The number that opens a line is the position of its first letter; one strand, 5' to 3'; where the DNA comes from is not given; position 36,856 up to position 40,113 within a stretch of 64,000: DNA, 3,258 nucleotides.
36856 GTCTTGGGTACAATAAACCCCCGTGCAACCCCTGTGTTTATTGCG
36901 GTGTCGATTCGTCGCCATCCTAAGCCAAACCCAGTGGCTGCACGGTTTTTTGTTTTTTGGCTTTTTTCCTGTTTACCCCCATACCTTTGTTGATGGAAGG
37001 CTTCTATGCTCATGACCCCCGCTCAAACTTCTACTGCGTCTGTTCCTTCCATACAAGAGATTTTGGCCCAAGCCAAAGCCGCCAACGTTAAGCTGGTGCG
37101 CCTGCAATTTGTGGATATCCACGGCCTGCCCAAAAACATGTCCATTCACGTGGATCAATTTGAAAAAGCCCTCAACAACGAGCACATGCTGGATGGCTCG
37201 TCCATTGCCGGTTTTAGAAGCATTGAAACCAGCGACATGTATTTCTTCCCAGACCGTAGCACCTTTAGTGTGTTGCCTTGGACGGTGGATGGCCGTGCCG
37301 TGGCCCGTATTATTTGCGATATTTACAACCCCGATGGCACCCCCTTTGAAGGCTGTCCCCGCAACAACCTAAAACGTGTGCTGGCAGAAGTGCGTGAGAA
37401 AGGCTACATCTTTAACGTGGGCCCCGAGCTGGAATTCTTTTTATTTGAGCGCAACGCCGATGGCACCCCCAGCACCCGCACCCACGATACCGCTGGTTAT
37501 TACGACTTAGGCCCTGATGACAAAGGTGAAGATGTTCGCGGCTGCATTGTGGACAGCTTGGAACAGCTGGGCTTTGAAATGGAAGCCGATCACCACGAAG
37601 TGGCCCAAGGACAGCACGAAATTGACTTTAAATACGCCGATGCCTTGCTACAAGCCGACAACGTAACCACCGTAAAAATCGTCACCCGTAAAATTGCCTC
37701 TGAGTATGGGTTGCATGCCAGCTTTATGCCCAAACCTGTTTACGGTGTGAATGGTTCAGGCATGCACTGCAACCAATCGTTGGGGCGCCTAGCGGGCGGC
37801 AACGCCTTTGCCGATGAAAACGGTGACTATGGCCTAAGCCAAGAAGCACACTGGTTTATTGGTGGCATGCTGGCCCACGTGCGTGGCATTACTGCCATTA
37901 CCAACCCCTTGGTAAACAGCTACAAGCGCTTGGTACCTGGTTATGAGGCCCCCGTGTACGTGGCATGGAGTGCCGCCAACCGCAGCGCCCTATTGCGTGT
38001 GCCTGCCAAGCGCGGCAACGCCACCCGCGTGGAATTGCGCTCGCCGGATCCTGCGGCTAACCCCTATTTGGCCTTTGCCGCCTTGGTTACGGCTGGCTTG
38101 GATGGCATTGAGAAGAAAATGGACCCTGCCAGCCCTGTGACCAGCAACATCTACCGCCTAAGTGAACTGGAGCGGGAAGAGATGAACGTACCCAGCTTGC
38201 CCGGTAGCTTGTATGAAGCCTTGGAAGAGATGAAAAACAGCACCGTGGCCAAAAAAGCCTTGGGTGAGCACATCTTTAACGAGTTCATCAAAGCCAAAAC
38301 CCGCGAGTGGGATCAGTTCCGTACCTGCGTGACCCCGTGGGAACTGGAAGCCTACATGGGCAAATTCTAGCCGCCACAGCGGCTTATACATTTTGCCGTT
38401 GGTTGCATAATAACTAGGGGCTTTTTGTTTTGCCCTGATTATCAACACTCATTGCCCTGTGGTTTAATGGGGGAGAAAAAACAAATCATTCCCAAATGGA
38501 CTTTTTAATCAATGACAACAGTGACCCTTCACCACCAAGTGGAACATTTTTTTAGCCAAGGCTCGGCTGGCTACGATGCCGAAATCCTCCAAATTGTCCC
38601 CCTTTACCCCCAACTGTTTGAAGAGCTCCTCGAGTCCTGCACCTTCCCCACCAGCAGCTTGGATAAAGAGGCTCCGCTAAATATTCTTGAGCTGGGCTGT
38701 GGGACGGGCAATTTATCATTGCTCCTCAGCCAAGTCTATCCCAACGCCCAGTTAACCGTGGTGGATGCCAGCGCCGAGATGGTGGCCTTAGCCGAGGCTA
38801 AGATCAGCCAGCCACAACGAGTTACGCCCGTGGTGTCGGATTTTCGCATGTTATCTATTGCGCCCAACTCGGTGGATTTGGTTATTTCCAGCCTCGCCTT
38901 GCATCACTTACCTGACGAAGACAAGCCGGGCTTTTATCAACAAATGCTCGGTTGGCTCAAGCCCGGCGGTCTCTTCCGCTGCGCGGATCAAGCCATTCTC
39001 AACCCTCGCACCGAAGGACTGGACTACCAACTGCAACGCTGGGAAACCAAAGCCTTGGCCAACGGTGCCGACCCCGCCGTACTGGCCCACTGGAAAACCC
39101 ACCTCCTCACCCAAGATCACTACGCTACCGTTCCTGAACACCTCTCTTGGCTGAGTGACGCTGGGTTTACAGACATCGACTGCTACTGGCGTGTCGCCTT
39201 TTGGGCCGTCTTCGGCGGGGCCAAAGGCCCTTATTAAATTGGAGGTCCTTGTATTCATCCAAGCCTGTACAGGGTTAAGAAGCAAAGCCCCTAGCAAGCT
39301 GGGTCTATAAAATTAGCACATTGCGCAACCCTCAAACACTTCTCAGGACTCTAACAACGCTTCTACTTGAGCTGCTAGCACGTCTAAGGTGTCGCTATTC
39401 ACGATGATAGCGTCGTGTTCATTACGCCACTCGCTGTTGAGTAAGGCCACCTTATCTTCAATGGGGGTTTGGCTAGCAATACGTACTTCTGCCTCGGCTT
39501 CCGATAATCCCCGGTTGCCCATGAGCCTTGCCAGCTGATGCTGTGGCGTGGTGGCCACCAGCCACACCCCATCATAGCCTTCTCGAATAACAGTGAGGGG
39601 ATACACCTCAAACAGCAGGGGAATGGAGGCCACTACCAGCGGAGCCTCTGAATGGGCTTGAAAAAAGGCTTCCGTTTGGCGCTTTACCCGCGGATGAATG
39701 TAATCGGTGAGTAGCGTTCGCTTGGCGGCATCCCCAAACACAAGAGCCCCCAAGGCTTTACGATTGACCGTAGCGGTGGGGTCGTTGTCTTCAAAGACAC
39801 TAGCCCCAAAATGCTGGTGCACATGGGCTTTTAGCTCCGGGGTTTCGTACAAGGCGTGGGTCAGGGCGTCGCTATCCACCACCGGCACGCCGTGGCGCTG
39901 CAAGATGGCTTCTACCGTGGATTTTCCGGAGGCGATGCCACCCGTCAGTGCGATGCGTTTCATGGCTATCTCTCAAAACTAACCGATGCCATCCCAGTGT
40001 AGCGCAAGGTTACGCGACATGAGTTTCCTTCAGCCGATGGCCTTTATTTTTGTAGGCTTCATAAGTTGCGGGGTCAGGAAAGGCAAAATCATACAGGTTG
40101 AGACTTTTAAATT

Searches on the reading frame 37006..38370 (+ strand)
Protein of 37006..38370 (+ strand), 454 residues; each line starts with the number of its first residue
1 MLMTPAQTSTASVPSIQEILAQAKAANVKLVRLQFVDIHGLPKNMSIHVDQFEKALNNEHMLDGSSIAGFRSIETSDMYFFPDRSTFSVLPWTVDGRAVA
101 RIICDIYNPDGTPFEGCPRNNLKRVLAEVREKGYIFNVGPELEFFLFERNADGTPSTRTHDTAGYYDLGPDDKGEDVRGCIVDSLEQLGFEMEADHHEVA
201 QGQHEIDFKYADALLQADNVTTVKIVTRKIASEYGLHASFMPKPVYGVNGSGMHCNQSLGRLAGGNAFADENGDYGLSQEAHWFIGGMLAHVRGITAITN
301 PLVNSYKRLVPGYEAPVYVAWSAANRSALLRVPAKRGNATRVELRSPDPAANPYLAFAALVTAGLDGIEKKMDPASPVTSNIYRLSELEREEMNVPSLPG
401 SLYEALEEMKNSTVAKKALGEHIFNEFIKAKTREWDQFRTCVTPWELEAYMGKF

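Call 23: search_protein_families(library=pfam, proteins=[window:37006-38370:+], max_evalue=0.001)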
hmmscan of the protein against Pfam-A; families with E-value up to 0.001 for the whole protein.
window:37006-38370:+ (454 aa): 2 families
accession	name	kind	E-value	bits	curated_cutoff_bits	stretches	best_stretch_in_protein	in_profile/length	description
PF00120.29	Gln-synt_C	-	8.7e-135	449.7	24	1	116-450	2-344/344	Glutamine synthetase, catalytic domain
PF03951.24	Gln-synt_N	-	3.1e-28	97.6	33.4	1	27-109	1-82/82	Glutamine synthetase, beta-Grasp domain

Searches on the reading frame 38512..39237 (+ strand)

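Call 23: search_protein_families(library=pfam, proteins=[window:38512-39237:+], max_evalue=0.001)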
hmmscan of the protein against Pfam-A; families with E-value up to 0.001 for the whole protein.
window:38512-39237:+ (241 aa): 9 families
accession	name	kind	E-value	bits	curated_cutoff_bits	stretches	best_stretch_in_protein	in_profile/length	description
PF13649.12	Methyltransf_25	-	2.1e-23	83.2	27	1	58-153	1-97/97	Methyltransferase domain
PF08241.18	Methyltransf_11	-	1.2e-19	71.1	21.2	1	59-155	1-93/95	Methyltransferase domain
PF08242.18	Methyltransf_12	-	1.4e-16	61.5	30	1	59-155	1-98/98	Methyltransferase domain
PF13847.12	Methyltransf_31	-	6.3e-16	58.8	27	1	56-178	5-126/145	Methyltransferase domain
PF13489.12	Methyltransf_23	-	1.7e-12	47.9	27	1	51-180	19-135/164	Methyltransferase domain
PF01209.24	Ubie_methyltran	-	7.5e-09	35.7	20.1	1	52-177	45-169/233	ubiE/COQ5 methyltransferase family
PF05175.20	MTS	-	1e-08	35.5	23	1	49-126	26-104/170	Methyltransferase small domain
PF10294.15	Methyltransf_16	-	0.00015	22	21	1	48-100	40-91/174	Lysine methyltransferase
PF00891.24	Methyltransf_2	-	0.00059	19.7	22.3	1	57-154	65-161/210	O-methyltransferase domain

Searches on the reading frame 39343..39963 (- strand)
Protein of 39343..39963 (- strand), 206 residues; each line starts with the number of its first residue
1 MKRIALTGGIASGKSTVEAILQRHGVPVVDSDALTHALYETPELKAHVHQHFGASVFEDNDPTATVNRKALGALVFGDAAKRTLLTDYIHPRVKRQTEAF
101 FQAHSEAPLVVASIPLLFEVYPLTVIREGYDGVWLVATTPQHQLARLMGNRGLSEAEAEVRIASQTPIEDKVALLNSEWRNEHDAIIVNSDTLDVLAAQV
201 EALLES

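Call 23: search_protein_families(library=pfam, proteins=[window:39343-39963:-], max_evalue=0.001)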
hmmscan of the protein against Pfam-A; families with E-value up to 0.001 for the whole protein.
window:39343-39963:- (206 aa): 1 family
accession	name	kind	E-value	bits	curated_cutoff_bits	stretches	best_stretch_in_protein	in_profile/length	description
PF01121.26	CoaE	-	6.7e-37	127.3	27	1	4-178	3-171/180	Dephospho-CoA kinase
